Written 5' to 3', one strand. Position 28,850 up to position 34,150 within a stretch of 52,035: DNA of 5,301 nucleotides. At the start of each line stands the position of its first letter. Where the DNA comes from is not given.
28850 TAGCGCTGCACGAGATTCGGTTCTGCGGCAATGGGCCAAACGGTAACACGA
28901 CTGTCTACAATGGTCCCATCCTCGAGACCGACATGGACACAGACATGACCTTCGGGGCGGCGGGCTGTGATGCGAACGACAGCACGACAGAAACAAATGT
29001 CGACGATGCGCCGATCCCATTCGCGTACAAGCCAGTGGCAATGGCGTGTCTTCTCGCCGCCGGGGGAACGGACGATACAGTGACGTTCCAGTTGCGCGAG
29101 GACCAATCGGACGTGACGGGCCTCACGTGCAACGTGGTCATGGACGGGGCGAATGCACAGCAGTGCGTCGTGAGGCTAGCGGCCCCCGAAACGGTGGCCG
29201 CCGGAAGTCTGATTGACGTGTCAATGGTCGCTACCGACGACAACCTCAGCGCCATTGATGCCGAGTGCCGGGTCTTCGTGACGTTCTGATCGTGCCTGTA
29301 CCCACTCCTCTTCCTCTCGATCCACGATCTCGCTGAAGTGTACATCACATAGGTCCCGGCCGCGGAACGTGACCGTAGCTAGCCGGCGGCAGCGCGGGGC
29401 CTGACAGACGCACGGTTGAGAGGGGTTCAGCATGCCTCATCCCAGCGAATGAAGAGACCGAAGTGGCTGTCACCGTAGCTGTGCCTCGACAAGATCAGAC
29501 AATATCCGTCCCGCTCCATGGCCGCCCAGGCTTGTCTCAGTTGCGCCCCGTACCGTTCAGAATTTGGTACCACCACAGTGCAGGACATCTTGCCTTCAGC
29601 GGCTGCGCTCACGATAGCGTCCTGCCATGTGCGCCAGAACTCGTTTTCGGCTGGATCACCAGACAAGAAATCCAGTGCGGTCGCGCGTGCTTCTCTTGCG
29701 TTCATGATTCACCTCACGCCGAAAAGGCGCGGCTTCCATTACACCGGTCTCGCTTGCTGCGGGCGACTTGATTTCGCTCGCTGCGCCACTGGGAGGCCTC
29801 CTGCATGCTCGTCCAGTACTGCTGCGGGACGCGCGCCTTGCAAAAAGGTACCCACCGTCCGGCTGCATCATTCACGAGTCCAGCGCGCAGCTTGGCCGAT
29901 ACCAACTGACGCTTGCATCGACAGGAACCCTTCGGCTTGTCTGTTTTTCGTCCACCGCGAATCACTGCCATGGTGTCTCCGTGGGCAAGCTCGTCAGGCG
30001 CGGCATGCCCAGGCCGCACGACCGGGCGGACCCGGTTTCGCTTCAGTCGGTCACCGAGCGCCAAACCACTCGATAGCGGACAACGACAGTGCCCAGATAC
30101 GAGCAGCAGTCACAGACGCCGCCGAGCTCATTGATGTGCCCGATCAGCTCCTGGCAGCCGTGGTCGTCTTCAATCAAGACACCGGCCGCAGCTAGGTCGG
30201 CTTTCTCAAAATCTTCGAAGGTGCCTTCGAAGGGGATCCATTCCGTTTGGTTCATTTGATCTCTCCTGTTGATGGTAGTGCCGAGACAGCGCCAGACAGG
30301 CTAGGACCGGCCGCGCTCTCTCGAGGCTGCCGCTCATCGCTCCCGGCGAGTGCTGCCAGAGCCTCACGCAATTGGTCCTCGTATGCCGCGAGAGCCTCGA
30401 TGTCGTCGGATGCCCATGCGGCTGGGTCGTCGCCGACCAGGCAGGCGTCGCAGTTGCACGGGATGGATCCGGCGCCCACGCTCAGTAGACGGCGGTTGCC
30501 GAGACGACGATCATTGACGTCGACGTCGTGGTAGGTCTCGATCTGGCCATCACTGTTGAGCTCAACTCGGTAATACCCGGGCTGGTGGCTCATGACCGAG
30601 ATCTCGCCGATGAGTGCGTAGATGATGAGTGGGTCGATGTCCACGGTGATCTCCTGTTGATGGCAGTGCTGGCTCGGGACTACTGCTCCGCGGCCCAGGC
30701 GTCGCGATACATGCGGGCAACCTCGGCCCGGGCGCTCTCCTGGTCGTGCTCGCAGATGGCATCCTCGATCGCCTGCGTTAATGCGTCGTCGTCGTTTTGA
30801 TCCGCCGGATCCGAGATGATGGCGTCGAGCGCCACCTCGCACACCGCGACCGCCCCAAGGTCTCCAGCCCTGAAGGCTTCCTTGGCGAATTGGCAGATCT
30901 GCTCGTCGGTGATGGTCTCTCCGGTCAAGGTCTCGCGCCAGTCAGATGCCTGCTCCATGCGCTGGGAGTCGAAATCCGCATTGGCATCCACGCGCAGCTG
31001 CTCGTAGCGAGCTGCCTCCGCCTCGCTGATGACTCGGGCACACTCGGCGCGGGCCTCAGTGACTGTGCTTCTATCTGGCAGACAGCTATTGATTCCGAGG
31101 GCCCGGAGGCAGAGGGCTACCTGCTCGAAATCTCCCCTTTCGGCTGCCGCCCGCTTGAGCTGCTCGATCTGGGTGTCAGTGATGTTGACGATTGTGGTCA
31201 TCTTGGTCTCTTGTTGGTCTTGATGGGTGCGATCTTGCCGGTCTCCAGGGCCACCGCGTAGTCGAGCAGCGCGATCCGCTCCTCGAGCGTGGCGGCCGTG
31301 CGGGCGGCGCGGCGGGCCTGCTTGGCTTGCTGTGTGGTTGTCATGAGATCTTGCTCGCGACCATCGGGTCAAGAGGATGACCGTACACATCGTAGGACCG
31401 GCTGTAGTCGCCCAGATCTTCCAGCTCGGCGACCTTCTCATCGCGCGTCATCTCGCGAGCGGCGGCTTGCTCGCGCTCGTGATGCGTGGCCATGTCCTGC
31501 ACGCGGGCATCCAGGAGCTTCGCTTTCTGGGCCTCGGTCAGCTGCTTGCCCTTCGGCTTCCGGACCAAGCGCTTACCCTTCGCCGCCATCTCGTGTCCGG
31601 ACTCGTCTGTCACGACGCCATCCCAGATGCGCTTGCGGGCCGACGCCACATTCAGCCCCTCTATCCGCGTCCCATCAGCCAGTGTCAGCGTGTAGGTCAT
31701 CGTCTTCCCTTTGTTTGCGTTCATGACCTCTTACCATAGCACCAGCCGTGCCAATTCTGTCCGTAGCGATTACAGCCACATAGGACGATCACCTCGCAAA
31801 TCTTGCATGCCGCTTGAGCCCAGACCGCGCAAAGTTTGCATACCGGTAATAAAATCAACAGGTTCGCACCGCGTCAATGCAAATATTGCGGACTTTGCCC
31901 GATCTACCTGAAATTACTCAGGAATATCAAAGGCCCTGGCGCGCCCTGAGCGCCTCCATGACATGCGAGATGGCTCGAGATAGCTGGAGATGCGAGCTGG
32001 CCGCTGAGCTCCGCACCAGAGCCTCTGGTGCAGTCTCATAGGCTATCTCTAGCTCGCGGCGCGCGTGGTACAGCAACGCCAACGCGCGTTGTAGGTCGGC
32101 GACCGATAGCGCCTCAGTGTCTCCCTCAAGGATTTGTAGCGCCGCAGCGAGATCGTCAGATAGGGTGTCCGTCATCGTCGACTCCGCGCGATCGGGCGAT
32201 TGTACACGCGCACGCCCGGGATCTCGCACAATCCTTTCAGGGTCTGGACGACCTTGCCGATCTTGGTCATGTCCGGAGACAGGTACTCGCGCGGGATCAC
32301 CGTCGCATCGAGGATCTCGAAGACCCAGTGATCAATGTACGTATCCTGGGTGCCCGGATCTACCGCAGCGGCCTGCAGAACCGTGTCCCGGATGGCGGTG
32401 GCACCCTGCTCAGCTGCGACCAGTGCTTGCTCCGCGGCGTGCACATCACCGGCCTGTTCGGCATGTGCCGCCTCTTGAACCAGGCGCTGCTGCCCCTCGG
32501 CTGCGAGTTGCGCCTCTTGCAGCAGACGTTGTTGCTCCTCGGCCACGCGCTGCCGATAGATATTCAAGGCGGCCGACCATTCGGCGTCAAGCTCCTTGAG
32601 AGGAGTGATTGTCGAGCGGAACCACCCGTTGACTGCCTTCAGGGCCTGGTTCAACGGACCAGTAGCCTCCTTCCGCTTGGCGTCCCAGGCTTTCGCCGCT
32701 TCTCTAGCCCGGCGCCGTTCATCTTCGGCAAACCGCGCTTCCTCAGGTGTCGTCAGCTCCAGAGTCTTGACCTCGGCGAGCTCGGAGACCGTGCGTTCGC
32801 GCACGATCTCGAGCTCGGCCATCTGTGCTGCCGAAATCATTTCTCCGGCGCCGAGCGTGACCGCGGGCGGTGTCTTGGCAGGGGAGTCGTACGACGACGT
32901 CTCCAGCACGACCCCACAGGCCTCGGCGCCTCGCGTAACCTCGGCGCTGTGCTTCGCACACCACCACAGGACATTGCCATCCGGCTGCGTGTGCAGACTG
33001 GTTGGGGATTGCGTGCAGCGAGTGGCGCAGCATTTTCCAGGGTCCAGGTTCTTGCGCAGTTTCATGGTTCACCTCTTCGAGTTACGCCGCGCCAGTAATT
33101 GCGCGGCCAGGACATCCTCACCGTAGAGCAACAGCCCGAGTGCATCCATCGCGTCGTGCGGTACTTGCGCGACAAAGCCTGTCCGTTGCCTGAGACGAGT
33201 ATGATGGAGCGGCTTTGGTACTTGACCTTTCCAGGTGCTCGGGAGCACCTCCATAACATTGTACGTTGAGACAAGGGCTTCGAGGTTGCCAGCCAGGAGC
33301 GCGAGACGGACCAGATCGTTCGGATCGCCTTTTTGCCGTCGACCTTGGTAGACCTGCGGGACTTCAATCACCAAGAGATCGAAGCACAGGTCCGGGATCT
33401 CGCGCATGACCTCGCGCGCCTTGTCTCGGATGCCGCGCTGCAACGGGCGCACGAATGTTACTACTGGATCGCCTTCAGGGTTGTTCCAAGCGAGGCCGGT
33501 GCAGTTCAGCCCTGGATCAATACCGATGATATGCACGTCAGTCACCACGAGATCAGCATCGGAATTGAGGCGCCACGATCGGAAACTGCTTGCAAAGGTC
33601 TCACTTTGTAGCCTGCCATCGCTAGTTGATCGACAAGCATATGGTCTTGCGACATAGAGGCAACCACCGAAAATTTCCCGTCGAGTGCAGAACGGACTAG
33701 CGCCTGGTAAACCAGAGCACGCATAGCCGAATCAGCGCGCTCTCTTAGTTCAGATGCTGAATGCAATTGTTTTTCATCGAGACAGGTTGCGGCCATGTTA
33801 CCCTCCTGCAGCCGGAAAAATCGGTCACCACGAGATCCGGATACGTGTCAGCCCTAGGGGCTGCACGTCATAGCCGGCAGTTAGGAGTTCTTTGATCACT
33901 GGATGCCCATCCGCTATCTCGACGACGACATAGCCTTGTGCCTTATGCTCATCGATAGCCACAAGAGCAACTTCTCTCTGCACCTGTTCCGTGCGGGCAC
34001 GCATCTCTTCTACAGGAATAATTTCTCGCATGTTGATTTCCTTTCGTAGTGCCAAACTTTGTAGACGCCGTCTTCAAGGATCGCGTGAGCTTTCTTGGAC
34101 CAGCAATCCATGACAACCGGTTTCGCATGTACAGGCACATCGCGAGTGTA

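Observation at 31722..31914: Regulatory cassette A: second, inverted copy of the same cassette inside the - strand arm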

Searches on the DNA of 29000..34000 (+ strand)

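Call 7: search_dna_similar(query=window:29000-34000:+, collection=phages, mode=near, max_rows=25)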
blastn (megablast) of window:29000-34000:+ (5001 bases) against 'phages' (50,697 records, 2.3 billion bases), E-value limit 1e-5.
No match.

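Call 102: search_rna_families(source=window, start=31600, end=32000, threshold=evalue, max_evalue=1)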
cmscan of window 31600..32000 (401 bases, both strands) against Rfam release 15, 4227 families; matches with E-value up to 1: 0.
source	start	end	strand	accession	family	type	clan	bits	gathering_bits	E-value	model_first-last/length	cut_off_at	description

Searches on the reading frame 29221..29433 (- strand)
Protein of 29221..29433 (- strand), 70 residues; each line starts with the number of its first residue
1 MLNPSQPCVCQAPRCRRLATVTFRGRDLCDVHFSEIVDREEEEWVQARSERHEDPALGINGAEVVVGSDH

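Call 11: search_protein_families(library=pfam, proteins=[window:29221-29433:-], max_evalue=0.01)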
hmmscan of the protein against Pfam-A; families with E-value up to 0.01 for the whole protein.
window:29221-29433:- (70 aa): 0 families

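Call 14: search_protein_families(library=phrogs, proteins=[window:29221-29433:-], max_evalue=0.01)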
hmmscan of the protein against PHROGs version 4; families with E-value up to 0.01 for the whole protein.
window:29221-29433:- (70 aa): 1 family
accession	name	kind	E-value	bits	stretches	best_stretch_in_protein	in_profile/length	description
phrog_6998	-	unknown function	0.0098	17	0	10-41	4-33/71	-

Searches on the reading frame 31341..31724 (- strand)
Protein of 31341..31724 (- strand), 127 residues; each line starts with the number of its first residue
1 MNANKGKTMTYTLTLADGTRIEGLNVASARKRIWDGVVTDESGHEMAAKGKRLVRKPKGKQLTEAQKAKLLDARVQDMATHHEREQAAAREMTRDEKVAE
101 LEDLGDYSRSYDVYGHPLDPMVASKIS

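Call 11: search_protein_families(library=pfam, proteins=[window:31341-31724:-], max_evalue=0.01)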
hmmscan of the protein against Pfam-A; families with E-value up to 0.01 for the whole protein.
window:31341-31724:- (127 aa): 0 families

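Call 14: search_protein_families(library=phrogs, proteins=[window:31341-31724:-], max_evalue=0.01)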
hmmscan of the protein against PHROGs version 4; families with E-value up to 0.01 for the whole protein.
window:31341-31724:- (127 aa): 0 families

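Call 21: find_encoding_contigs(protein=window:31341-31724:-, flank=10000, max_places=10)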
Protein window:31341-31724:- (127 aa): 2 contigs read that carry it; 1 place shown.
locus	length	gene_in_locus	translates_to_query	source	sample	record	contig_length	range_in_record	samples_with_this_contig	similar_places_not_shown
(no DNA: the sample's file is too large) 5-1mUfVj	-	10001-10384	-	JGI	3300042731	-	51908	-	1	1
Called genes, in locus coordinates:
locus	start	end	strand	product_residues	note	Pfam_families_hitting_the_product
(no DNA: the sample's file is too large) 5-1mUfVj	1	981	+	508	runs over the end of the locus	PF12705:PDDEXK_1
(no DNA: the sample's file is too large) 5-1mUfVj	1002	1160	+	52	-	-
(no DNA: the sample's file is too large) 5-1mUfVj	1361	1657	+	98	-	PF18909:dGTP_diPhyd_N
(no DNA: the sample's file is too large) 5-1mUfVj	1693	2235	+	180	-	PF05869:Dam (weak)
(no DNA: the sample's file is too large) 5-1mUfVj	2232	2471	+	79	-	-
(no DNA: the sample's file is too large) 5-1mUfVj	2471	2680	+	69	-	-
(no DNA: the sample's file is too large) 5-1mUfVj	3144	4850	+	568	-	-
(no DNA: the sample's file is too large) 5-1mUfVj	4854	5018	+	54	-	-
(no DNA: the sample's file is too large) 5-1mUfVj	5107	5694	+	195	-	-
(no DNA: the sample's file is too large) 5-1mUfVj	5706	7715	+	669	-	PF00476:DNA_pol_A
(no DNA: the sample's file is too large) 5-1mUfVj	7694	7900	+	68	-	-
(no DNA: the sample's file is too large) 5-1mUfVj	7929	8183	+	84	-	-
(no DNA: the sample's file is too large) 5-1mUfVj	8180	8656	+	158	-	-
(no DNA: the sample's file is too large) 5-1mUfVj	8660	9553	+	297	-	-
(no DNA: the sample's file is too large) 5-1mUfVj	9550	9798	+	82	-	-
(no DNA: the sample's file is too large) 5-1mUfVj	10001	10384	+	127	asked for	-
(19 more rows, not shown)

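Call 35: find_homologous_proteins(query=window:31341-31724:-, max_evalue=0.001)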
Query window:31341-31724:- (127 aa): 2 proteins with E <= 0.001 among 19 candidates.
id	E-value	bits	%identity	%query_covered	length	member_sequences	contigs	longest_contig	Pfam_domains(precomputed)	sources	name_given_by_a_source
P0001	1.5e-70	252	100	94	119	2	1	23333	-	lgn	-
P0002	6.0e-11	60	48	69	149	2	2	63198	-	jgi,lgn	jgi:hypothetical protein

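Call 38: find_encoding_contigs(protein=P0002, flank=10000, max_places=10)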
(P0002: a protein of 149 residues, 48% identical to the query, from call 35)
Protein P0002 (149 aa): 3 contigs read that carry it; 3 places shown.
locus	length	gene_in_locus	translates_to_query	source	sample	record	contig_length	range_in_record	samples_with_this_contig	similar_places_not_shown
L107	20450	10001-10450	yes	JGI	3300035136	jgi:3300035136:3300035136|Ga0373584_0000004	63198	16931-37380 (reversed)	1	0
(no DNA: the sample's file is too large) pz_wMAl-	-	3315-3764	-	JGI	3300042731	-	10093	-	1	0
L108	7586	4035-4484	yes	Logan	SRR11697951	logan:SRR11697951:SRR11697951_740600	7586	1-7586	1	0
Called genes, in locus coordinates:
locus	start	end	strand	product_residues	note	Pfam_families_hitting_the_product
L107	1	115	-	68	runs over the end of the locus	-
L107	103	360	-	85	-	-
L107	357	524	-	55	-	-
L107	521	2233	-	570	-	PF00270:DEAD, PF04851:ResIII, PF18766:SWI2_SNF2, PF00271:Helicase_C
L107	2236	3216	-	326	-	PF02195:ParB_N (weak)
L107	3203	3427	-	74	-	PF12844:HTH_19 (weak), PF01381:HTH_3 (weak), PF13443:HTH_26 (weak)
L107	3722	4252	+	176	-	-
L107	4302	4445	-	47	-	-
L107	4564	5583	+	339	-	-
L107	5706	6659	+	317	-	PF12705:PDDEXK_1 (weak)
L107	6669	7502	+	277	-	-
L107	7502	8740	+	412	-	PF02463:SMC_N (weak), PF13175:AAA_15, PF13476:AAA_23, PF00005:ABC_tran (faint)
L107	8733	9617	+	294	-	PF07505:DUF5131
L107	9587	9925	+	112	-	-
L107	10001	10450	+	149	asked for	-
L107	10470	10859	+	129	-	-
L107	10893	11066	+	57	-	-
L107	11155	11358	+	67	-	-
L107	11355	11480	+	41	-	-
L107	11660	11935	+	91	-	-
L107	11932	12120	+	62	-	-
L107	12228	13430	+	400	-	-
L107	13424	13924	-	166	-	-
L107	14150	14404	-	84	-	-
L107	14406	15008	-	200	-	PF01520:Amidase_3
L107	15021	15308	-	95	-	-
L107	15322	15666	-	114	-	-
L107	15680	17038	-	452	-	-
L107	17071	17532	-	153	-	-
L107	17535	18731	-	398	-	-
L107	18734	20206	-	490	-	PF10076:Phage_Mu_Gp48, PF14870:PSII_BNR (faint)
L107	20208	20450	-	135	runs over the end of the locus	PF23140:Gp80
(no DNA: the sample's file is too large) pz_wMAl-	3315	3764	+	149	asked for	-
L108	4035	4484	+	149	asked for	-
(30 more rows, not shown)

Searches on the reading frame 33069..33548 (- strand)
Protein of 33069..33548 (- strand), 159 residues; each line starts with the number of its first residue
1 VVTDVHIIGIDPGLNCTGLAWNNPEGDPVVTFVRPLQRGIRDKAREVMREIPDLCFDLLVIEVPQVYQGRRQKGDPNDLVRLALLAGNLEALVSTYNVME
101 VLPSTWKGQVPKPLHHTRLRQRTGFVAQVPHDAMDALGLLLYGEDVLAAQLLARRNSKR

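Call 33: search_protein_families(library=pfam, alignment_id=A2, max_evalue=0.01)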
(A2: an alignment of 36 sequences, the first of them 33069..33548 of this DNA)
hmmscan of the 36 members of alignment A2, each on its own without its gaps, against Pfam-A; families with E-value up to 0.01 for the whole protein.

A. member 1, window:33069-33548:- (159 aa): 0 families

B. families by the number of members that match (of 36 scanned): 10 families
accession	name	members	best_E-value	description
PF05014.21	Nuc_deoxyrib_tr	1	2.4e-06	Nucleoside 2-deoxyribosyltransferase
PF20573.4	DUF6782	1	0.00026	Putative metallopeptidase family (DUF6782)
PF10263.15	SprT-like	1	0.00028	SprT-like family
PF10779.14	XhlA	1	0.0013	Haemolysin XhlA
PF00270.35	DEAD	1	0.0034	DEAD/DEAH box helicase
PF00149.33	Metallophos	1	0.0072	Calcineurin-like phosphoesterase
PF06295.17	ZapG-like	1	0.0077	Z-ring associated protein G-like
PF15891.11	Nuc_deoxyri_tr2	1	0.0083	Nucleoside 2-deoxyribosyltransferase like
PF06114.19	Peptidase_M78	1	0.0087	IrrE N-terminal-like domain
PF12315.14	DA1-like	1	0.0096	Protein DA1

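Call 34: search_protein_families(library=phrogs, alignment_id=A2, max_evalue=0.001)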
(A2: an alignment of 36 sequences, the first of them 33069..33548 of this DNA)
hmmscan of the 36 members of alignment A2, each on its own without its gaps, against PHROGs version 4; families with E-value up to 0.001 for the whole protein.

A. member 1, window:33069-33548:- (159 aa): 2 families
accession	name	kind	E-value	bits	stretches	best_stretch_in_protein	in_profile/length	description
phrog_159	-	DNA, RNA and nucleotide metabolism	8.5e-05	22.7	1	4-108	87-201/330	RuvC-like Holliday junction resolvase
phrog_1770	-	DNA, RNA and nucleotide metabolism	0.00046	21.2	1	5-147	4-151/158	Holliday junction resolvase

B. families by the number of members that match (of 36 scanned): 15 families
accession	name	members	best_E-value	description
phrog_704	-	1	4.3e-85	DNA repair exonuclease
phrog_465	-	1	5.7e-31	endolysin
phrog_10477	-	1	1.3e-22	exonuclease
phrog_20703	-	1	2e-18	-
phrog_62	-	1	1.2e-16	DNA helicase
phrog_21891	-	1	7.6e-12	-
phrog_284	-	1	4.8e-10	exonuclease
phrog_20762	-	1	1.5e-09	-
phrog_1233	-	1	1.7e-07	-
phrog_12607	-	1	1.3e-06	nucleoside deoxyribosyltransferase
phrog_1365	-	1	9.7e-06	-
phrog_159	-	1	8.5e-05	RuvC-like Holliday junction resolvase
phrog_1768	-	1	0.0002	endolysin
phrog_87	-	1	0.00044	metallo-protease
phrog_1770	-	1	0.00046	Holliday junction resolvase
